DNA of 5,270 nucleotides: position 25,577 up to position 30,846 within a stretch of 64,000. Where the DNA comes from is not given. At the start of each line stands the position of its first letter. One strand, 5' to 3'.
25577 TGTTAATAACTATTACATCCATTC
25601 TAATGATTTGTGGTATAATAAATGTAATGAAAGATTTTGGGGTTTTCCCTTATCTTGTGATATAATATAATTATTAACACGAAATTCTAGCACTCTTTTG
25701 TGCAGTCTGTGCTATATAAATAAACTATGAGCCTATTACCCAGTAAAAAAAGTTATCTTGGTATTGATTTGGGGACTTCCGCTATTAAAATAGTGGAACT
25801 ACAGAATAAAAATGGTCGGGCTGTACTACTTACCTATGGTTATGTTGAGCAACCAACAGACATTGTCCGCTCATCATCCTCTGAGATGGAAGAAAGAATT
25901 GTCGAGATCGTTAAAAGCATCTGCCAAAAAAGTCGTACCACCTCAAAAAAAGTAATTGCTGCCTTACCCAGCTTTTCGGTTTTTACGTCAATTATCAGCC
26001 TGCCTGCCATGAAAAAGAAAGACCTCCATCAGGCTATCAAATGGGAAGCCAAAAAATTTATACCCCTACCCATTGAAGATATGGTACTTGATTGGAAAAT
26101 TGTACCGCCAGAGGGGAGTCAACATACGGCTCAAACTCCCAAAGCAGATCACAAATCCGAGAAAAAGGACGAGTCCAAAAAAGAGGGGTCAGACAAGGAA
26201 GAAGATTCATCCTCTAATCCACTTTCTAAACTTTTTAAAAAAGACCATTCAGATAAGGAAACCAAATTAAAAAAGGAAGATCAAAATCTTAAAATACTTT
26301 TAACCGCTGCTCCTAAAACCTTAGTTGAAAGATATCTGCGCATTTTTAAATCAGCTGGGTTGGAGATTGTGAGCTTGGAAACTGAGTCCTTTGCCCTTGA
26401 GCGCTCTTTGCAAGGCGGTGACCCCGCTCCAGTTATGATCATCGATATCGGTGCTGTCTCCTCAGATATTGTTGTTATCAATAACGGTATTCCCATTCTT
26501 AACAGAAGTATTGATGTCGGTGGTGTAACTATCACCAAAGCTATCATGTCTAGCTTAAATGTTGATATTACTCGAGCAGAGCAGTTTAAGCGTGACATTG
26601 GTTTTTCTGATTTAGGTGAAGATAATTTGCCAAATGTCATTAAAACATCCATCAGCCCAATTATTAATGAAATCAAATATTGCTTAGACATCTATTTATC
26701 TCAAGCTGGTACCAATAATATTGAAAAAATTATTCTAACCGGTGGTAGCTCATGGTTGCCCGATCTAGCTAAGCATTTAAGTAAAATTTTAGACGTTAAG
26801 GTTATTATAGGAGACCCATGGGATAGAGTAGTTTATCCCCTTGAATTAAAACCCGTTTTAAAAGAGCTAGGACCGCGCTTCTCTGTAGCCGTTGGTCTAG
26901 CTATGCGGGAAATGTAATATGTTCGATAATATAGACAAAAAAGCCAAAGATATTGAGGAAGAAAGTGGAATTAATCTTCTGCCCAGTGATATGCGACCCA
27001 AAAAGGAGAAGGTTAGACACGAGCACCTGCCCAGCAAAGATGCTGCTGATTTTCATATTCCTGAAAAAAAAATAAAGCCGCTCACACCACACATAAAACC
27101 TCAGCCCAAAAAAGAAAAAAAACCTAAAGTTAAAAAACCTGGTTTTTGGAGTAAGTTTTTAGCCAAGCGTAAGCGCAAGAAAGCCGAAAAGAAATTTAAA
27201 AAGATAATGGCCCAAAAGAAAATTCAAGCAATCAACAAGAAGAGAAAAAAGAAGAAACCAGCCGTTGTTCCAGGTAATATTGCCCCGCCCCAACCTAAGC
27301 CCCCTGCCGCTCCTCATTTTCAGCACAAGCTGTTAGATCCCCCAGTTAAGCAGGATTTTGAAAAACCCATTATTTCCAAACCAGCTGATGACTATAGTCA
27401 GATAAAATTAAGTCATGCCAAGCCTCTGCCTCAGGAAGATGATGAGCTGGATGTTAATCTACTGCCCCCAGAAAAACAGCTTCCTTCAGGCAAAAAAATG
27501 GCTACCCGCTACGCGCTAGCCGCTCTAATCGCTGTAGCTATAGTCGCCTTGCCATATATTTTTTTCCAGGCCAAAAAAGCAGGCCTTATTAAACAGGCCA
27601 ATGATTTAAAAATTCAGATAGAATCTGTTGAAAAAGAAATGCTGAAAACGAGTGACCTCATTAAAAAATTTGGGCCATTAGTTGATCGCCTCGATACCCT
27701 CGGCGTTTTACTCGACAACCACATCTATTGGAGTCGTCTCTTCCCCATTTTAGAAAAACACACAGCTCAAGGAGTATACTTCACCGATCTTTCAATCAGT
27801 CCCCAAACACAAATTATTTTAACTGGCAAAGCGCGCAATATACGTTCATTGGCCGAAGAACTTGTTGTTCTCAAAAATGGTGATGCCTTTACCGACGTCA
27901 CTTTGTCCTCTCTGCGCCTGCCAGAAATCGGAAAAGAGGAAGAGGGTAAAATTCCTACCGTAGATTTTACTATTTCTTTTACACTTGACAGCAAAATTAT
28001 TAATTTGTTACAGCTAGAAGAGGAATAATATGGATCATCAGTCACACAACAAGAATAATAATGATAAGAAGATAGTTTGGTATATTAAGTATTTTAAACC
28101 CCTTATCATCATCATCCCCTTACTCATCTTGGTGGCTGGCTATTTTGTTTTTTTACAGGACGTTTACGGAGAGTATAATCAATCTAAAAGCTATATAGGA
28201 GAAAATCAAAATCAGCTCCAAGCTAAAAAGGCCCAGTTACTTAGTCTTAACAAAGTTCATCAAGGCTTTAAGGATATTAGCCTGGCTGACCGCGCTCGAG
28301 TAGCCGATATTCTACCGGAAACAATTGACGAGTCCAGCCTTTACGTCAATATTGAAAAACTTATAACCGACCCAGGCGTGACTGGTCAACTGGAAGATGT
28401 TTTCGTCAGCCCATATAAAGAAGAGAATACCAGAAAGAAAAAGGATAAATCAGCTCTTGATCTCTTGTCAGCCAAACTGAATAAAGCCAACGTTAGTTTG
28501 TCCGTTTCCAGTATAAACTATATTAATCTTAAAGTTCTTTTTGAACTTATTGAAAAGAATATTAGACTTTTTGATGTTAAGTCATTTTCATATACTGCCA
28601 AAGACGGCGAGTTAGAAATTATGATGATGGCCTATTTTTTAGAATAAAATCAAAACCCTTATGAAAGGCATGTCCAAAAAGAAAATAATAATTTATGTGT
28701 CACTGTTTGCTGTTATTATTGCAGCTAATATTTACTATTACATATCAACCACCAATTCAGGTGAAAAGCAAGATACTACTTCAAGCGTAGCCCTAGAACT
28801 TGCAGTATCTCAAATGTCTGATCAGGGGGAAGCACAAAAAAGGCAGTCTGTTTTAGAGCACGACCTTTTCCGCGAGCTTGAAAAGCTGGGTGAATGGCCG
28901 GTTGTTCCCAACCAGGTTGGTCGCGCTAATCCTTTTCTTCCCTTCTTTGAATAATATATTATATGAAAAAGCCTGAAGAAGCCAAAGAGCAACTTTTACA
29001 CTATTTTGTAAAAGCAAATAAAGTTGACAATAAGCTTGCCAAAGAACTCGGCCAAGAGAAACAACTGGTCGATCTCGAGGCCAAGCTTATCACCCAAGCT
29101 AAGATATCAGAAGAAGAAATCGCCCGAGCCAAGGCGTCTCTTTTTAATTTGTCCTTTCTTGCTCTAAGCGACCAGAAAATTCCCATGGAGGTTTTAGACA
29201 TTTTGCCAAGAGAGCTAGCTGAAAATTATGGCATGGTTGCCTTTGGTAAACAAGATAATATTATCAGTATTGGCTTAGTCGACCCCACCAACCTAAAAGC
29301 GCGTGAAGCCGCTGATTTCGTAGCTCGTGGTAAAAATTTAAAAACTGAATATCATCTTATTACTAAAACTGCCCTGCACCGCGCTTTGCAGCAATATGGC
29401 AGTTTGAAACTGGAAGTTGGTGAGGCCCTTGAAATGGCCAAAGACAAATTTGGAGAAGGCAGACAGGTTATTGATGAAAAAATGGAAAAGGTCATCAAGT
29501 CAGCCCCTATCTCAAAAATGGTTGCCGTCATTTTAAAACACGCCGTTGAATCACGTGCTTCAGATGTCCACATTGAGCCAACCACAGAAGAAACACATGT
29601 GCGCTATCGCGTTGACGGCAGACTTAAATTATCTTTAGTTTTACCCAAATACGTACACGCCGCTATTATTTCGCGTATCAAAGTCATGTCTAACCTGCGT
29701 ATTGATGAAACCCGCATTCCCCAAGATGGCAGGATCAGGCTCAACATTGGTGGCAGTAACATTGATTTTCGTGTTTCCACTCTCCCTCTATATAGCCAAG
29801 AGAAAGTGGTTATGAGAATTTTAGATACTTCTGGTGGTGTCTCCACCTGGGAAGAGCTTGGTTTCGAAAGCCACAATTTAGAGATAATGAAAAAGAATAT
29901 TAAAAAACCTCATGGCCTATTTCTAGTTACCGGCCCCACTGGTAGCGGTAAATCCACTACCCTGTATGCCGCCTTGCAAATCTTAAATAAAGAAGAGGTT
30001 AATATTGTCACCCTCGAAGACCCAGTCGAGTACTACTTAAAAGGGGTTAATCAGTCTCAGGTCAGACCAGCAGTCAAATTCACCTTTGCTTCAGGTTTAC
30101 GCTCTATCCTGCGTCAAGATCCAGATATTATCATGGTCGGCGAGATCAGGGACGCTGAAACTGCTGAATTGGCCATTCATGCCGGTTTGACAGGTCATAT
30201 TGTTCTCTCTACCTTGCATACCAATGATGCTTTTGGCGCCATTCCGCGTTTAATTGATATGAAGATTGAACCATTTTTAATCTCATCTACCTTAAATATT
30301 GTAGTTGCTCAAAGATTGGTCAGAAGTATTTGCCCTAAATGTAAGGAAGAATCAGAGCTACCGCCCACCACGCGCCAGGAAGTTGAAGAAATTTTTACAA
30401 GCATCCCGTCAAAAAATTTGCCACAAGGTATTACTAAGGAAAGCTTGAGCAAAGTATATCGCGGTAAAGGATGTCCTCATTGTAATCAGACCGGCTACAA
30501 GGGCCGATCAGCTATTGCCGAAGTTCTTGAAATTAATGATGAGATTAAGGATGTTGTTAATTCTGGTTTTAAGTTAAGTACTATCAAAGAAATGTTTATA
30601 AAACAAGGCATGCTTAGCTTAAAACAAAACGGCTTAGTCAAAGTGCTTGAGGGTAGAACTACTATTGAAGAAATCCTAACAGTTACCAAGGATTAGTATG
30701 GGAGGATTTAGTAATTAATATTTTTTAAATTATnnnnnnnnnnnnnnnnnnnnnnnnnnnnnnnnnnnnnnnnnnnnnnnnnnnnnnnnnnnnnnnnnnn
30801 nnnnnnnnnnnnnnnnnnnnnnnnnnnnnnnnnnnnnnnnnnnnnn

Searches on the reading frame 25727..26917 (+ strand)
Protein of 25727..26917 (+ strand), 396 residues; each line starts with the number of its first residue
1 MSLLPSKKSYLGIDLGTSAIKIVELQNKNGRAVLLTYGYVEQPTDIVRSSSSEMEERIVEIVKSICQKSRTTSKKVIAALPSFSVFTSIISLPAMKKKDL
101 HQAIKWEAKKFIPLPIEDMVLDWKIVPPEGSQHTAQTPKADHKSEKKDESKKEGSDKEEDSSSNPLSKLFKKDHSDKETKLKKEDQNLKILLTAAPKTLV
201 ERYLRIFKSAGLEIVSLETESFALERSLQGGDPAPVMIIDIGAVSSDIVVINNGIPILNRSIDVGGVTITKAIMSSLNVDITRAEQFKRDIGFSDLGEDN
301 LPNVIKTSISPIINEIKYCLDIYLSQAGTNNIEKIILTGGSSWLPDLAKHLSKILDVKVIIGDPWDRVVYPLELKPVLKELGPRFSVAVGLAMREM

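Call 3: search_protein_families(library=pfam, proteins=[window:25727-26917:+], max_evalue=0.01)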
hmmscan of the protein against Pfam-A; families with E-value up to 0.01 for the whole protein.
window:25727-26917:+ (396 aa): 5 families
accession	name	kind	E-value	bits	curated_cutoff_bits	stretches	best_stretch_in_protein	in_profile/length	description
PF11104.14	PilM_2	-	2.2e-49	168.7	27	2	184-395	122-339/340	Type IV pilus assembly protein PilM;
PF14450.12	FtsA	-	1.4e-12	48.5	31.8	1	238-389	2-126/127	Cell division protein FtsA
PF06723.19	MreB_Mbl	-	6.6e-10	38.8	27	2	207-292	116-209/327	MreB/Mbl protein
PF08841.16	DDR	-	0.0003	20.4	24.6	0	228-289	127-189/328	Diol dehydratase reactivase ATPase-like domain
PF00370.27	FGGY_N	-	0.0077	16.3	28.8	0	10-110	2-102/245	FGGY family of carbohydrate kinases, N-terminal domain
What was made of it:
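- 25727..26917 (+): pilM. Pfam PilM_2 2.2e-49 (call 3)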

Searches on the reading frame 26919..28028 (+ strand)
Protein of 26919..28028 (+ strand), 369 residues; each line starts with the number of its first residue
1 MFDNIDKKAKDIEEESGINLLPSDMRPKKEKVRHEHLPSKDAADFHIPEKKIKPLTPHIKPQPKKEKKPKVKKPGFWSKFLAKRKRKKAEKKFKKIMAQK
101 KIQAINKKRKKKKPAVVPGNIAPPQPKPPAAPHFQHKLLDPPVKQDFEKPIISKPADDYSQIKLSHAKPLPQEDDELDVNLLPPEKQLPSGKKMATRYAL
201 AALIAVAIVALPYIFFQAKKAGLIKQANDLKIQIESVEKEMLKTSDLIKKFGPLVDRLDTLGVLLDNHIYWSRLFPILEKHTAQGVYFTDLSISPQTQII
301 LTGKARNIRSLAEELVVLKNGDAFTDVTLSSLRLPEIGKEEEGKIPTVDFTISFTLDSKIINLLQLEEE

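Call 3: search_protein_families(library=pfam, proteins=[window:26919-28028:+], max_evalue=0.01)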
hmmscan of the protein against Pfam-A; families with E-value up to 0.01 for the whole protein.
window:26919-28028:+ (369 aa): 1 family
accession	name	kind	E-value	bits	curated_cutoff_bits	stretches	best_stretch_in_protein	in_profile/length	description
PF05137.18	PilN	-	1.9e-06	28.2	22.8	1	274-356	2-78/78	Fimbrial assembly protein (PilN)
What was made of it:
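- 26919..28028 (+): pilN-like. Pfam PilN 1.9e-06 (call 3)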

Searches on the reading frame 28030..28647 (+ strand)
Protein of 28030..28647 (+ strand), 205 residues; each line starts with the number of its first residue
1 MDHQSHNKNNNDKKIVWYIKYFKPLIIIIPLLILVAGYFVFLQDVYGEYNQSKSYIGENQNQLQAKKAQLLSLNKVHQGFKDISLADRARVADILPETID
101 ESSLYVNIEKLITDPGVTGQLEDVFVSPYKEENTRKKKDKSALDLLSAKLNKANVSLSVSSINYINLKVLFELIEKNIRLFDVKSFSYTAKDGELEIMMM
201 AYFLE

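Call 3: search_protein_families(library=pfam, proteins=[window:28030-28647:+], max_evalue=0.01)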
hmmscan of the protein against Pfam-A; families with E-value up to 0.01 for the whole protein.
window:28030-28647:+ (205 aa): 0 families
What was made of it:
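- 28030..28647 (+): pilO-position gene with no Pfam hit. No Pfam match here (call 3).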

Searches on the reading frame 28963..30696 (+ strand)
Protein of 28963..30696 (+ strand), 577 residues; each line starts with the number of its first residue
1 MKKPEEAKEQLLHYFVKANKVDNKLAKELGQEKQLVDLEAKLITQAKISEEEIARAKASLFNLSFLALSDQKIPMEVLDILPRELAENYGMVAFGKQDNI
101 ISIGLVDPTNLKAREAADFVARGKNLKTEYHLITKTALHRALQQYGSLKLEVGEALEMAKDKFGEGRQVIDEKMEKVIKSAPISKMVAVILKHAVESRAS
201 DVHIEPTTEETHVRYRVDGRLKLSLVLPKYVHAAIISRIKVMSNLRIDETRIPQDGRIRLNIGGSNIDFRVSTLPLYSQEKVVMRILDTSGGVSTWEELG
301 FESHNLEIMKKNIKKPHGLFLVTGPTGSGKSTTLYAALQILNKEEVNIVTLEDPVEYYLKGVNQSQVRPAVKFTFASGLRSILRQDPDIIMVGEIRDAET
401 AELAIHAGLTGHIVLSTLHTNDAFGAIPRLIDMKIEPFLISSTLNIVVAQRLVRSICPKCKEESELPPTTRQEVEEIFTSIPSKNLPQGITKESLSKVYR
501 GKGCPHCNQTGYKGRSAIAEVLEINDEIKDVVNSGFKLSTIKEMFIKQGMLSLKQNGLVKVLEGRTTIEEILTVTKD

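Call 3: search_protein_families(library=pfam, proteins=[window:28963-30696:+], max_evalue=0.01)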
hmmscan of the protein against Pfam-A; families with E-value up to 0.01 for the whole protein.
window:28963-30696:+ (577 aa): 10 families
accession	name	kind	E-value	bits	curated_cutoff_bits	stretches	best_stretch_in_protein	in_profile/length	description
PF00437.27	T2SSE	-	2.9e-132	441.3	24.9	1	179-572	4-369/370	Type II/IV secretion system protein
PF05157.20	MshEN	-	2.5e-11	43.8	23.1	1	61-148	1-86/90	MshEN domain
PF13555.12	AAA_29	-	0.00018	21.6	27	1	316-342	21-47/61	P-loop containing region of AAA domain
PF13476.12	AAA_23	-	0.00051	21.2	27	1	312-339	14-41/201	AAA domain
PF25199.1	nSTAND_NTPase5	-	0.00057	20.2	34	1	310-353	34-78/145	Novel STAND NTPase 5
PF13191.12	AAA_16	-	0.00071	20.5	32.6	1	316-404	24-103/167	AAA ATPase domain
PF13401.12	AAA_22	-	0.0025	18.6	27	1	316-354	4-42/130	AAA domain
PF13604.12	AAA_30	-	0.0033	17.6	27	1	308-350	9-51/191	AAA domain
PF13173.12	AAA_14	-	0.0044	17.5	27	0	319-405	4-81/129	AAA domain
PF10236.15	DAP3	-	0.008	15.9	23.1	0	310-354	16-60/311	Mitochondrial ribosomal death-associated protein 3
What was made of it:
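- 28963..30696 (+): pilB, canonical extension ATPase. T2SSE 2.9e-132 plus MshEN (call 3).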

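Call 29: search_solved_structures(query=window:28963-30696:+, max_evalue=1e-50, show_alignments=2)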
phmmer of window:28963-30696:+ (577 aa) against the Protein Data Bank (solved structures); distinct sequences matched with E-value up to 1e-50: 12.
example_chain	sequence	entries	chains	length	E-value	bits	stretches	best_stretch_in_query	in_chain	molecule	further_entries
5zfr_A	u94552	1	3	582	5e-121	408.4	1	25-575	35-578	Type IV pilus biogenesis ATPase PilB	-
3jc8_Ba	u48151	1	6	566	1.5e-119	403.5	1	30-573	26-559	Type IV-A pilus assembly ATPase PilB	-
6olj_C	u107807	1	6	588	2.2e-118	399.7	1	23-575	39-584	Type IV pilus biogenesis ATPase PilB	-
5tsg_B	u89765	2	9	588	2.8e-118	399.3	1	23-575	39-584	Type IV pilus biogenesis ATPase PilB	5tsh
6f8l_G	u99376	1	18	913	4.4e-117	395.4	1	38-575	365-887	Type IV pilus assembly protein PilF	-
4kss_A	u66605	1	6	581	3.1e-113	382.7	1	179-577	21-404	Type II secretion system protein E, hemolysin-coregulated protein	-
4ksr_A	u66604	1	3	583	3.1e-113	382.7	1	179-577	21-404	Type II secretion system protein E, Hemolysin-coregulated protein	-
1p9r_A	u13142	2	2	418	2.4e-112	379.7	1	179-573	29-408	General secretion pathway protein E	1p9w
4pht_A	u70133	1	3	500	1.4e-110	373.9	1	170-577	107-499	General secretory pathway protein E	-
5oiu_A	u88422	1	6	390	4.3e-105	355.8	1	183-575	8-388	Type IV pilus assembly protein PilF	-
5it5_F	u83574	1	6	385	6.9e-105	355.1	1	184-575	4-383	ATP binding motif-containing protein PilF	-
6ejf_A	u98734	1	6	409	8.6e-105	354.8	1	184-575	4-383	Type IV pilus assembly protein PilF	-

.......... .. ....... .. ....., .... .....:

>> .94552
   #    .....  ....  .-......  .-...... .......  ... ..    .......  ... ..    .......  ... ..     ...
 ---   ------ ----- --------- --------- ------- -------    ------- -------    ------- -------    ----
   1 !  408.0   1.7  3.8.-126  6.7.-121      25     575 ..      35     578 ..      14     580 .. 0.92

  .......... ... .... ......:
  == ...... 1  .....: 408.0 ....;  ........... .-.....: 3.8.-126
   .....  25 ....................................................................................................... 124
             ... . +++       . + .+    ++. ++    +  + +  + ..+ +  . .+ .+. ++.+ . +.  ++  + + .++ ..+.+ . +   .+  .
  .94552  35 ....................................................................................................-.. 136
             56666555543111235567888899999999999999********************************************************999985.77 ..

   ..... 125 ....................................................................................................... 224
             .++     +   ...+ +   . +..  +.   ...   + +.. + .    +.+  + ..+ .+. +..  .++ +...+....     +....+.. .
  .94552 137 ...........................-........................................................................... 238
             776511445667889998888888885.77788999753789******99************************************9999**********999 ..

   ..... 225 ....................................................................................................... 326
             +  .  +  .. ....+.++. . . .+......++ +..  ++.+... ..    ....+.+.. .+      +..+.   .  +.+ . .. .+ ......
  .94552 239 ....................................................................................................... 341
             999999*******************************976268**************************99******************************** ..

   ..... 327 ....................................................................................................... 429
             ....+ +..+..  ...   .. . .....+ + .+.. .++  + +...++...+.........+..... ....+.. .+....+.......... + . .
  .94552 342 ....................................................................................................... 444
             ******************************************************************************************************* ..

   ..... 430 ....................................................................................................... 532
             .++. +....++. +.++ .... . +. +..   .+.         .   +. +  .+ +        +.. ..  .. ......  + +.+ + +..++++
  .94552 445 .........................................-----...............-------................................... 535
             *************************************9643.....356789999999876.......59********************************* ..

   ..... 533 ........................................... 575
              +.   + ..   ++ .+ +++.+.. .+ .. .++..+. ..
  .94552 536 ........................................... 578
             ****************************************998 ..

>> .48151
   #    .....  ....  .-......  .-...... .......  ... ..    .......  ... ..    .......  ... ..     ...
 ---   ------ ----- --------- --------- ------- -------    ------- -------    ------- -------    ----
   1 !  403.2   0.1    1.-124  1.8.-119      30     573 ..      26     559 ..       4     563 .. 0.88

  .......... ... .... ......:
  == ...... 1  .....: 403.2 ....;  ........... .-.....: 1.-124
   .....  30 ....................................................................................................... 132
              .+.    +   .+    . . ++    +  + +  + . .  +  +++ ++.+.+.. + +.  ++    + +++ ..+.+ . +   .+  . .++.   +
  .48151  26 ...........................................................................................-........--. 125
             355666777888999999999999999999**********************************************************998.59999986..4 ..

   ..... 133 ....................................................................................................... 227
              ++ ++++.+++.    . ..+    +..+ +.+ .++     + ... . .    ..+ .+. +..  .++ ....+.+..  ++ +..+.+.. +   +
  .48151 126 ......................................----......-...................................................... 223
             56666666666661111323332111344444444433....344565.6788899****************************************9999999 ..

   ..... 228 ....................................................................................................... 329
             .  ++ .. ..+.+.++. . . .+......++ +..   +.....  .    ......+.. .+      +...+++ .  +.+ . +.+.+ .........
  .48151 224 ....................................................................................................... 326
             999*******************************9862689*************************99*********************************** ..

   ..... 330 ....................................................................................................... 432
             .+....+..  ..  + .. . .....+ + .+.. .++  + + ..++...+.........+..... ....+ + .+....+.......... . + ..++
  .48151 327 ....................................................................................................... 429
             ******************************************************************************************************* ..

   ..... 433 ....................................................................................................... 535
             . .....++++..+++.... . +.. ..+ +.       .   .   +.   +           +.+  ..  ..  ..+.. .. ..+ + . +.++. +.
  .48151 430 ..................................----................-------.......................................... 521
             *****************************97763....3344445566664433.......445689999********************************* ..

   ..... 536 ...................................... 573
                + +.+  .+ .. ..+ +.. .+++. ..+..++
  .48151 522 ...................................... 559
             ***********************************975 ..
